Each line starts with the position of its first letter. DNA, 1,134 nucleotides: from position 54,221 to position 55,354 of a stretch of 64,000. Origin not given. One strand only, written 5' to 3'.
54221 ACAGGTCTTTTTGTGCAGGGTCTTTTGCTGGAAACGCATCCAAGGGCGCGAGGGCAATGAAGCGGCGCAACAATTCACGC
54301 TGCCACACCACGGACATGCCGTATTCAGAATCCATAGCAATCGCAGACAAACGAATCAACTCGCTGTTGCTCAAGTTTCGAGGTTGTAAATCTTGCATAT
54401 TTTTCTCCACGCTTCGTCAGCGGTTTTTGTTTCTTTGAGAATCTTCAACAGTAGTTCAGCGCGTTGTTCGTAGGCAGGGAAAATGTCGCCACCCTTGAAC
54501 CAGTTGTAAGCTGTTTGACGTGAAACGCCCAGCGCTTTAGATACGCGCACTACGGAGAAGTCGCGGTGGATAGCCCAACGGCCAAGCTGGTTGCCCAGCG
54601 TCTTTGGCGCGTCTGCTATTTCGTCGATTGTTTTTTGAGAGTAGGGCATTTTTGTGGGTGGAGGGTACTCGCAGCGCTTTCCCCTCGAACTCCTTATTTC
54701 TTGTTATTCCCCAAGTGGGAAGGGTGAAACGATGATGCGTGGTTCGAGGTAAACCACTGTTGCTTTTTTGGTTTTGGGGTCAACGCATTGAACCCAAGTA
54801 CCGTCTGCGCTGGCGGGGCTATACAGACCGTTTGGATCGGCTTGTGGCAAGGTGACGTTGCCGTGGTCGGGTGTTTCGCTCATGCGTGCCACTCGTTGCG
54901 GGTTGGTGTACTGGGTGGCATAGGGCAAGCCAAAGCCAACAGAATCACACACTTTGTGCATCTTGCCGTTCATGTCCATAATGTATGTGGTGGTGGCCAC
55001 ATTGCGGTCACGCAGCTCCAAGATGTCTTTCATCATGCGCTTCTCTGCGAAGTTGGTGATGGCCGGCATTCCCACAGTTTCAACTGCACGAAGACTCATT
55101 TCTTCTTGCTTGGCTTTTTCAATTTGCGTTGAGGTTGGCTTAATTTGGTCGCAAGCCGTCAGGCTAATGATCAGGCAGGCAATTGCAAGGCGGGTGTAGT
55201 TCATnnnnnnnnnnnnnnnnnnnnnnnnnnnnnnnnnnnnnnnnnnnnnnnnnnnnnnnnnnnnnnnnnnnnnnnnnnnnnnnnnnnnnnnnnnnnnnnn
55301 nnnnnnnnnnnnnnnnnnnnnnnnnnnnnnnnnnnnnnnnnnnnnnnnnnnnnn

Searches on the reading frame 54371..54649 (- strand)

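Call 23: search_protein_families(library=pfam, proteins=[window:54371-54649:-], max_evalue=0.01)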
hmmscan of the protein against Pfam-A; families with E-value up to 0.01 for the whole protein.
window:54371-54649:- (92 aa): 5 families
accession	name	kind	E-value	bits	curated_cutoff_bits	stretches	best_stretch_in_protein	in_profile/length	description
PF12728.13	HTH_17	-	0.00014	22.4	27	1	36-59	7-30/51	Helix-turn-helix domain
PF13384.12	HTH_23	-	0.00017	21.7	24.6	1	30-52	17-39/50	Homeodomain-like domain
PF13518.12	HTH_28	-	0.001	19.5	25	0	24-50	7-32/52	Helix-turn-helix domain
PF01381.28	HTH_3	-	0.0034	17.8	23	0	29-54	8-33/55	Helix-turn-helix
PF13309.12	HTH_22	-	0.0079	16.6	29.6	0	32-49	43-60/63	HTH domain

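Call 24: search_protein_families(library=ncbifam, proteins=[window:54371-54649:-], max_evalue=0.1)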
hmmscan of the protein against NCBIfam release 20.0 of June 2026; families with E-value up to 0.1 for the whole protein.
window:54371-54649:- (92 aa): 7 families
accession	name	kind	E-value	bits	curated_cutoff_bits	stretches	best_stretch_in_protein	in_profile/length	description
NF001067.0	PRK00118.1-2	equivalog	0.0025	18.2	156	1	29-80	37-89/110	putative DNA-binding protein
NF033516.0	transpos_IS3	equivalog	0.014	14.7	160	1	28-85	97-156/369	IS3 family transposase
NF038291.1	rep_pAB02_ORF2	subfamily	0.034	14.5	85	1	31-56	3-28/172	plasmid replication DNA-binding protein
NF033518.0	transpos_IS607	equivalog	0.044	13.3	110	1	36-63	3-30/187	IS607 family transposase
NF047737.1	antiphage_MADS1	equivalog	0.05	13.8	80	0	31-61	4-33/49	methylation-associated defense system helix-turn-helix domain-containing protein MAD1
NF001068.0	PRK00118.1-4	equivalog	0.06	13.9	125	1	29-88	34-94/113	putative DNA-binding protein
NF045758.2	YlxM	equivalog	0.098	12.8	80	0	27-67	29-70/72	YlxM family DNA-binding protein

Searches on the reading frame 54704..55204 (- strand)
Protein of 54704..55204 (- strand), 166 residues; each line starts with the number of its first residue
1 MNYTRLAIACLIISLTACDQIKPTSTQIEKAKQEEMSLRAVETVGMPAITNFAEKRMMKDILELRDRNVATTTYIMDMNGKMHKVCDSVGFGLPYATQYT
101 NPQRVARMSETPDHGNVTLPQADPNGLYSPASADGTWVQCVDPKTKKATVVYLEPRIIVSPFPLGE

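Call 15: search_protein_families(library=phrogs, proteins=[window:54704-55204:-], max_evalue=0.001)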
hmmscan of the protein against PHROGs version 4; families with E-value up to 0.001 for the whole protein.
window:54704-55204:- (166 aa): 1 family
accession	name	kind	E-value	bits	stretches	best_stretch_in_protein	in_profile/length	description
phrog_24725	-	unknown function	6.2e-31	108.5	1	24-160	32-170/188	-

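Call 23: search_protein_families(library=pfam, proteins=[window:54704-55204:-], max_evalue=0.01)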
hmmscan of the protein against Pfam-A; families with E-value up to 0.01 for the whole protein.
window:54704-55204:- (166 aa): 0 families
